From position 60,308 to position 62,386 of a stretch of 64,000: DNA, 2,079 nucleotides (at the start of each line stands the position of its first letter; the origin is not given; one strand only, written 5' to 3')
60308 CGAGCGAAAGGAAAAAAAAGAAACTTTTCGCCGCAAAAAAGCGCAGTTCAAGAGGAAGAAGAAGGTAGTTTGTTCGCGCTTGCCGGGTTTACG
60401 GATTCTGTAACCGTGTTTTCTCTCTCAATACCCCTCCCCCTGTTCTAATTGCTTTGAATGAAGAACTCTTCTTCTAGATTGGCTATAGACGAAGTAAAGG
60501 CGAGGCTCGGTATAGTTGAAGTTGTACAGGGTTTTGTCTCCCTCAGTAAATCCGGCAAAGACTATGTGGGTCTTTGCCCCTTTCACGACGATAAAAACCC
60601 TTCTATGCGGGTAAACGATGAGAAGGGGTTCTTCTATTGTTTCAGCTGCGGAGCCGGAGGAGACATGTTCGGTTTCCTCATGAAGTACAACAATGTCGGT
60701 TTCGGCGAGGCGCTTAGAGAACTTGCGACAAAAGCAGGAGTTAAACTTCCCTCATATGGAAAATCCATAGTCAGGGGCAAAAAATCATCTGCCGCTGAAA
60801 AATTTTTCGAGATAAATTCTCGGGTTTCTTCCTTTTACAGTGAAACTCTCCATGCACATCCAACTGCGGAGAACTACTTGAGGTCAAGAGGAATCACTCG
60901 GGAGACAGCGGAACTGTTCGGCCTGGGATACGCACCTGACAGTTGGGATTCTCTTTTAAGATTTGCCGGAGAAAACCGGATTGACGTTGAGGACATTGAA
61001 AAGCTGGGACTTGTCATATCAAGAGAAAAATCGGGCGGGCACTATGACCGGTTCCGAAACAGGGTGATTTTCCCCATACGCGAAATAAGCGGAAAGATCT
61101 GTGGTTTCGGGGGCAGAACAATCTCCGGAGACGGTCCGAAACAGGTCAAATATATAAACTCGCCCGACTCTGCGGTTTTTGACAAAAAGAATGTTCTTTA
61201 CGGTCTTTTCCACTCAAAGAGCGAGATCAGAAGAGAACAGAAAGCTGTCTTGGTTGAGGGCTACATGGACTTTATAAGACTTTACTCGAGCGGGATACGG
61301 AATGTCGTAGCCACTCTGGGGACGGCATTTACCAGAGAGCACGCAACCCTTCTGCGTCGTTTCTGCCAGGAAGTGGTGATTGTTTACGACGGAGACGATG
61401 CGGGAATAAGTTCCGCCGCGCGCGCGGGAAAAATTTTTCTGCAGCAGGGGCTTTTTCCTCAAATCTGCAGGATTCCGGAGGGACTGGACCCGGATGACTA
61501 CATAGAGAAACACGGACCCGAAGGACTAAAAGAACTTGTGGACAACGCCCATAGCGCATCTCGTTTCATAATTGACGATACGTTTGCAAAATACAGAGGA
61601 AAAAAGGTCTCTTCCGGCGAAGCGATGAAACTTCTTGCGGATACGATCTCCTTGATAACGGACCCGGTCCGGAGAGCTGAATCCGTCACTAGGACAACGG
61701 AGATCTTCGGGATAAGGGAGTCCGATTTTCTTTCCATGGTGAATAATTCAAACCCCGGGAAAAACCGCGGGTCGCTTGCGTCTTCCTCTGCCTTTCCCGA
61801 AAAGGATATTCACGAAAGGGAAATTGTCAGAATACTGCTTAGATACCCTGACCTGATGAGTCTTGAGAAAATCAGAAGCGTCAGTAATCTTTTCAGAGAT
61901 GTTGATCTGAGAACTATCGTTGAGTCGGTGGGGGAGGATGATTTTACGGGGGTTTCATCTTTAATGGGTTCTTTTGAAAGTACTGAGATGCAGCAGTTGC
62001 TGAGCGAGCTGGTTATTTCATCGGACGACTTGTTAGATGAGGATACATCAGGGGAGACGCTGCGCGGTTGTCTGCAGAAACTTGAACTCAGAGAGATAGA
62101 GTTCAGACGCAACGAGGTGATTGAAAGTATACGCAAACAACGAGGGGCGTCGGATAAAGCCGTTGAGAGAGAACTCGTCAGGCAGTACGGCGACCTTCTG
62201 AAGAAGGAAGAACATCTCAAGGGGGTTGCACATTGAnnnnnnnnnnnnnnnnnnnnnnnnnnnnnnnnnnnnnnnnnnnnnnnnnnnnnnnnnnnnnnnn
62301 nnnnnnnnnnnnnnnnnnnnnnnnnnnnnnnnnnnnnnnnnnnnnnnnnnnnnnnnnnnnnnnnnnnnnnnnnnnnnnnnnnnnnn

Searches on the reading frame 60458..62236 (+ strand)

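Call 67: search_protein_families(library=pfam, proteins=[window:60458-62236:+], max_evalue=0.00001)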
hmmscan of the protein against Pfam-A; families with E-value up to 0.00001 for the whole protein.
window:60458-62236:+ (592 aa): 5 families
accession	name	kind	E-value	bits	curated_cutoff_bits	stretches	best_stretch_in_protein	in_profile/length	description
PF08275.17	DNAG_N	-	2.5e-39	134.7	26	1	126-252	1-126/128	DNA primase catalytic core, N-terminal domain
PF01807.25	Zn_ribbon_DnaG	-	1.1e-33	115.4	24.9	1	9-98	5-94/98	CHC2 zinc finger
PF13155.12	Toprim_2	-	7.4e-21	74.8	22.1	1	264-349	1-88/88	Toprim-like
PF13662.12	Toprim_4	-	1.1e-17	64.5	25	1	262-332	2-79/85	Toprim domain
PF01751.28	Toprim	-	2.2e-09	37.8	23.1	1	263-328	2-81/96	Toprim domain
